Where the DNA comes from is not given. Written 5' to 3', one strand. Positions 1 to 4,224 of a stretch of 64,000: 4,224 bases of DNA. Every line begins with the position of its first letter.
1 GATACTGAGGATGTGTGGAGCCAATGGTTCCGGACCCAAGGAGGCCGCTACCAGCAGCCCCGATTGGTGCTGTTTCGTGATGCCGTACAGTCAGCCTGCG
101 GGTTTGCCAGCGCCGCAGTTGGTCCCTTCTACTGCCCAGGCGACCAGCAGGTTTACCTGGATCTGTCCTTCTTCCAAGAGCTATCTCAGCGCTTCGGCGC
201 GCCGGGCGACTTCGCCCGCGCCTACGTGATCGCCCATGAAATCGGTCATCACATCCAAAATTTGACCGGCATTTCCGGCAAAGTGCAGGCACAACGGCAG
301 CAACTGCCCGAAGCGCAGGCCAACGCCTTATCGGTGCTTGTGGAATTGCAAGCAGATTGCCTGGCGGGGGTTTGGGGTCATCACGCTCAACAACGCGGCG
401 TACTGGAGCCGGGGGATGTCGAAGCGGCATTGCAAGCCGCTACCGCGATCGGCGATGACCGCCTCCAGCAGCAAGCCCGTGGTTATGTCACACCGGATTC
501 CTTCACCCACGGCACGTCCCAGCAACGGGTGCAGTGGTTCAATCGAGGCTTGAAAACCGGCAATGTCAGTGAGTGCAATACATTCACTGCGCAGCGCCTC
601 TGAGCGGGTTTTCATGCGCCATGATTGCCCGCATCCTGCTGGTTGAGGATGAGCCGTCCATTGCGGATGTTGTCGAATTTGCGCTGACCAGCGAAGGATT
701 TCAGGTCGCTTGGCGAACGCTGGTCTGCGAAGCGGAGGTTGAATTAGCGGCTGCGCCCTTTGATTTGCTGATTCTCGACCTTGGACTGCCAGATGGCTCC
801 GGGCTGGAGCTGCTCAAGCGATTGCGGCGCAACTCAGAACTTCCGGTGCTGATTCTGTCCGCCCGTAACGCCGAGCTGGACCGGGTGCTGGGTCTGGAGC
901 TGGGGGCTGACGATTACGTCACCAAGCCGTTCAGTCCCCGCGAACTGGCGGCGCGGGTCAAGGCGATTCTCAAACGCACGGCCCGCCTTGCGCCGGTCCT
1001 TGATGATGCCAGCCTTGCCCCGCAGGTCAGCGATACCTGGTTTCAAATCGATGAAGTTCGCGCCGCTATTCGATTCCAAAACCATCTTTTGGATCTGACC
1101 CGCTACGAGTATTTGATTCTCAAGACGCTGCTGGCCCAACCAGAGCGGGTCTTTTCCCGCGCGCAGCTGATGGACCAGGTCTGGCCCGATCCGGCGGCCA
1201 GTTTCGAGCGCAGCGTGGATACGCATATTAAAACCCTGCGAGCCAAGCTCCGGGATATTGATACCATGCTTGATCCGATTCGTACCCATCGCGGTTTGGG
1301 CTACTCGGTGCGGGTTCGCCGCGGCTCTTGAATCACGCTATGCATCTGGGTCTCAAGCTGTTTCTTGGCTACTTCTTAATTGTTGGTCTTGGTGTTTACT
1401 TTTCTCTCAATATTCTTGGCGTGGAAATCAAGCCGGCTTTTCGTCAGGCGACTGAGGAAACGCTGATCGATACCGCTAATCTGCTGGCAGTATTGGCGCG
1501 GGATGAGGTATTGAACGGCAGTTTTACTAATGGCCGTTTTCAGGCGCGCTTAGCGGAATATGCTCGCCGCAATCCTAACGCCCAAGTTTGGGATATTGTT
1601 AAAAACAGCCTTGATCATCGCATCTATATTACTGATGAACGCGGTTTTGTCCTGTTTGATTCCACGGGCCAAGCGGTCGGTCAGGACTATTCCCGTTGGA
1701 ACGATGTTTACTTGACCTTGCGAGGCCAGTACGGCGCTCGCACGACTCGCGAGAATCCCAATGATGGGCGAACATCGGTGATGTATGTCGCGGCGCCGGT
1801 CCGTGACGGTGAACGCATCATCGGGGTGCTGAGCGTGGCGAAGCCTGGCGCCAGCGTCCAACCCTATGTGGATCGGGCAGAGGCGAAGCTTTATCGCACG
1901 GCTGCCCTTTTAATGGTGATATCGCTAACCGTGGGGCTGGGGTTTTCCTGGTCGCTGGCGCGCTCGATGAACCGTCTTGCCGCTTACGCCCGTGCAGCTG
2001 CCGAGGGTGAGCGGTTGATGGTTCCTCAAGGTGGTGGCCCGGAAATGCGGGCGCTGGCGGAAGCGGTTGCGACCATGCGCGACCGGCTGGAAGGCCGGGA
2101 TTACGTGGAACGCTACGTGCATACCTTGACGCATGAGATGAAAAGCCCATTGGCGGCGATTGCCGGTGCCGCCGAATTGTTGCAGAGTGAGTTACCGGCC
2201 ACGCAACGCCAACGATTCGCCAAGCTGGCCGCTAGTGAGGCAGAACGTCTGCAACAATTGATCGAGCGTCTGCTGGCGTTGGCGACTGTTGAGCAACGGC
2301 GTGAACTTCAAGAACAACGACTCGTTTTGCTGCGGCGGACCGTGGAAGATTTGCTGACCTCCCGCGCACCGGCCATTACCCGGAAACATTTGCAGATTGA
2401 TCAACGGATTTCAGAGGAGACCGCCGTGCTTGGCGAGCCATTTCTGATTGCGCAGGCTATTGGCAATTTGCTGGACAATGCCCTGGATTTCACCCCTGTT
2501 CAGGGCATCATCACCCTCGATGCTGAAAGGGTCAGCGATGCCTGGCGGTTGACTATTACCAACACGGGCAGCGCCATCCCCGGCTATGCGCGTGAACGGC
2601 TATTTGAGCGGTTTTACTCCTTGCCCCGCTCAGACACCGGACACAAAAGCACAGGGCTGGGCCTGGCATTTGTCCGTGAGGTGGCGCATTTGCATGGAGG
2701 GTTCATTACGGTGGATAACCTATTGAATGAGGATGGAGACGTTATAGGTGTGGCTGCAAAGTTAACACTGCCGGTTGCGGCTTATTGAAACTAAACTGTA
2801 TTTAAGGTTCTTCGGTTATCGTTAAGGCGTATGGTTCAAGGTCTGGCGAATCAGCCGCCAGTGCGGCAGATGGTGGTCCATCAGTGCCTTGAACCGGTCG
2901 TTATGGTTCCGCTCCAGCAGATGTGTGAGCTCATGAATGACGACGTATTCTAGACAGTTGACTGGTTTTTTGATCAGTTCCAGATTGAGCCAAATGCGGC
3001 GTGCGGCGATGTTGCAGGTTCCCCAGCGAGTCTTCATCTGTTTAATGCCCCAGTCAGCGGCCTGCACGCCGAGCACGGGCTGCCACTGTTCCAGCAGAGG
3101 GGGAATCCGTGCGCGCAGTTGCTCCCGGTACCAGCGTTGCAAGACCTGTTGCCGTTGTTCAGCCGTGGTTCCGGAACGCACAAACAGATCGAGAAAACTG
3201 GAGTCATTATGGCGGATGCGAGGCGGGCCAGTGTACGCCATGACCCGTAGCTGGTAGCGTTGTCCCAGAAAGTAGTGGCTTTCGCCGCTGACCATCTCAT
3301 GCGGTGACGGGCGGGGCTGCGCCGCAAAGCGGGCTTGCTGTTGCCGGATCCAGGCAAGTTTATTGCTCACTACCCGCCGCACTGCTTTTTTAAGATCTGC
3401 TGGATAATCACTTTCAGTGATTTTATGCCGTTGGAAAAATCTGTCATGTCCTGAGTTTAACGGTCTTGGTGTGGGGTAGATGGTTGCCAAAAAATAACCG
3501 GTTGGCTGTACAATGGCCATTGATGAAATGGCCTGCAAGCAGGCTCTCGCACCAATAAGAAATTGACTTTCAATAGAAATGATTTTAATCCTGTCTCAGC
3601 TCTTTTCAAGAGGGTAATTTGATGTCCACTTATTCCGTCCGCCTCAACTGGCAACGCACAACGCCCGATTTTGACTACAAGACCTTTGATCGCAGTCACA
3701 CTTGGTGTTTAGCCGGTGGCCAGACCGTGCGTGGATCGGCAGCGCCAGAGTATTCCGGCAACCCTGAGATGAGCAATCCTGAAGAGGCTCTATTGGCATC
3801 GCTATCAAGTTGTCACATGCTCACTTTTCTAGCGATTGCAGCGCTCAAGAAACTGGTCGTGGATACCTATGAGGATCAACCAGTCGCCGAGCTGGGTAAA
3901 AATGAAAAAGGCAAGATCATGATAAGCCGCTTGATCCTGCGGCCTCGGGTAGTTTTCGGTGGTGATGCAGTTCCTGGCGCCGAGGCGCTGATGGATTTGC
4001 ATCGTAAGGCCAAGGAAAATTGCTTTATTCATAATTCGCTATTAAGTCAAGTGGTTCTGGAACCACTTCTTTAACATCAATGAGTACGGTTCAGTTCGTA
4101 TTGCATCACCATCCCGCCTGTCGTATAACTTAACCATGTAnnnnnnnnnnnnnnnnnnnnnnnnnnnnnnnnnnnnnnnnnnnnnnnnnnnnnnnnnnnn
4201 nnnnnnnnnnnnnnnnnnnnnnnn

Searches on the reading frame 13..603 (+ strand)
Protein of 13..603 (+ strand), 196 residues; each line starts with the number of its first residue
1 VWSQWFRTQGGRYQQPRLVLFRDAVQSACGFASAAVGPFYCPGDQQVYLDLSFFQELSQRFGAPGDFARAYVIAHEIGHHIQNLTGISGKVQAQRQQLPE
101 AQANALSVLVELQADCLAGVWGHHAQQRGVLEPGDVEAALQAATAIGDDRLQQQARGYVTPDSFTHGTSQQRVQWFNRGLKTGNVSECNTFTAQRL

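Call 44: search_protein_families(library=pfam, proteins=[window:13-603:+], max_evalue=0.00001)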
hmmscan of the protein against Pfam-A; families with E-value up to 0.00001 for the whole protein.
window:13-603:+ (196 aa): 1 family
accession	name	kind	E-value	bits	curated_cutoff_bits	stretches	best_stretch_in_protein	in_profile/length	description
PF04228.19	Zn_peptidase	-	5.9e-96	321.8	23.2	1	1-191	99-290/290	Putative neutral zinc metallopeptidase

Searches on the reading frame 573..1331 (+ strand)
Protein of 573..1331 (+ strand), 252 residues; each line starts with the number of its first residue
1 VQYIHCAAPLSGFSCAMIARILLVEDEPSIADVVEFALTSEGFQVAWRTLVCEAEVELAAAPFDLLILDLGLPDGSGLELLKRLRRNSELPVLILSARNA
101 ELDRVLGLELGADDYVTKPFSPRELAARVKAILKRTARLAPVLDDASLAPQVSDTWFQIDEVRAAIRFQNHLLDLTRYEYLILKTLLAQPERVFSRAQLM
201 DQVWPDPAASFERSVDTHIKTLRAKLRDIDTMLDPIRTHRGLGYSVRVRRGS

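Call 44: search_protein_families(library=pfam, proteins=[window:573-1331:+], max_evalue=0.00001)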
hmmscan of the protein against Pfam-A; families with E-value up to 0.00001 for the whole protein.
window:573-1331:+ (252 aa): 2 families
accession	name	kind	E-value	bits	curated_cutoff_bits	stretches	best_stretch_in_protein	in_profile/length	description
PF00072.30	Response_reg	-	7.2e-25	87.8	30.2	1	21-130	1-111/111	Response regulator receiver domain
PF00486.34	Trans_reg_C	-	7.6e-21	74.4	26.2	1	173-245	4-76/77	Transcriptional regulatory protein, C terminal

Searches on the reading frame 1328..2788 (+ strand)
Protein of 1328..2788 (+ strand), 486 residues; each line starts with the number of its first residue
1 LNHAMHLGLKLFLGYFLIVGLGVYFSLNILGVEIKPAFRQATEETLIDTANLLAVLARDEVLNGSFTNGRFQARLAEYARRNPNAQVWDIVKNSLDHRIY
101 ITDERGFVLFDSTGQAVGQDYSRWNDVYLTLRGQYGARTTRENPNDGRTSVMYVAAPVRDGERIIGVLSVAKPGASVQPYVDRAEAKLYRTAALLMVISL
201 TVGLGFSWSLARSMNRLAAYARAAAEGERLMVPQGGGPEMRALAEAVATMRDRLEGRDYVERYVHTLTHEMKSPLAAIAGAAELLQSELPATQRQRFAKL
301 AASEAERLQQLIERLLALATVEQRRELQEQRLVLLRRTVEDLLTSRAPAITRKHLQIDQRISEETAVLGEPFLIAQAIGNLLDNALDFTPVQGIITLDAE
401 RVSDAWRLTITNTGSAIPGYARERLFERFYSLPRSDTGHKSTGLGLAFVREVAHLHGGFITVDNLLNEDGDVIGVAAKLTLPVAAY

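Call 44: search_protein_families(library=pfam, proteins=[window:1328-2788:+], max_evalue=0.00001)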
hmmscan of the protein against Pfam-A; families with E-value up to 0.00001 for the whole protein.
window:1328-2788:+ (486 aa): 3 families
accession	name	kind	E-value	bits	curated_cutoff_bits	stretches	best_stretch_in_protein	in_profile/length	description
PF02518.31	HATPase_c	-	3.2e-18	66.6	26.4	1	373-464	5-95/111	Histidine kinase-, DNA gyrase B-, and HSP90-like ATPase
PF00512.31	HisKA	-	3.4e-14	53.1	26.9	1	262-323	4-65/66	His Kinase A (phospho-acceptor) domain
PF17203.10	sCache_3_2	-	5.2e-06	27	28.4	1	38-170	6-124/140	Single cache domain 3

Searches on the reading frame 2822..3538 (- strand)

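Call 44: search_protein_families(library=pfam, proteins=[window:2822-3538:-], max_evalue=0.00001)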
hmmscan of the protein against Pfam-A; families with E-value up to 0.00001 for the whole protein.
window:2822-3538:- (238 aa): 2 families
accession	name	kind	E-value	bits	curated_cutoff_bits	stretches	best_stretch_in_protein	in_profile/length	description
PF01863.23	YgjP-like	-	2.3e-57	194.8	26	1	50-236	23-206/207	YgjP-like, metallopeptidase domain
PF10263.15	SprT-like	-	1.5e-06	28.5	25.6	1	162-235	24-96/108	SprT-like family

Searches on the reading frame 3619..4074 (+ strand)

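Call 44: search_protein_families(library=pfam, proteins=[window:3619-4074:+], max_evalue=0.00001)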
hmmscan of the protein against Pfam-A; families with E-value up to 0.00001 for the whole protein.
window:3619-4074:+ (151 aa): 1 family
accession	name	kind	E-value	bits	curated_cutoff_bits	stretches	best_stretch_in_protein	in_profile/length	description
PF02566.24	OsmC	-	1e-12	48.8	27.5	1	52-147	6-97/100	OsmC-like protein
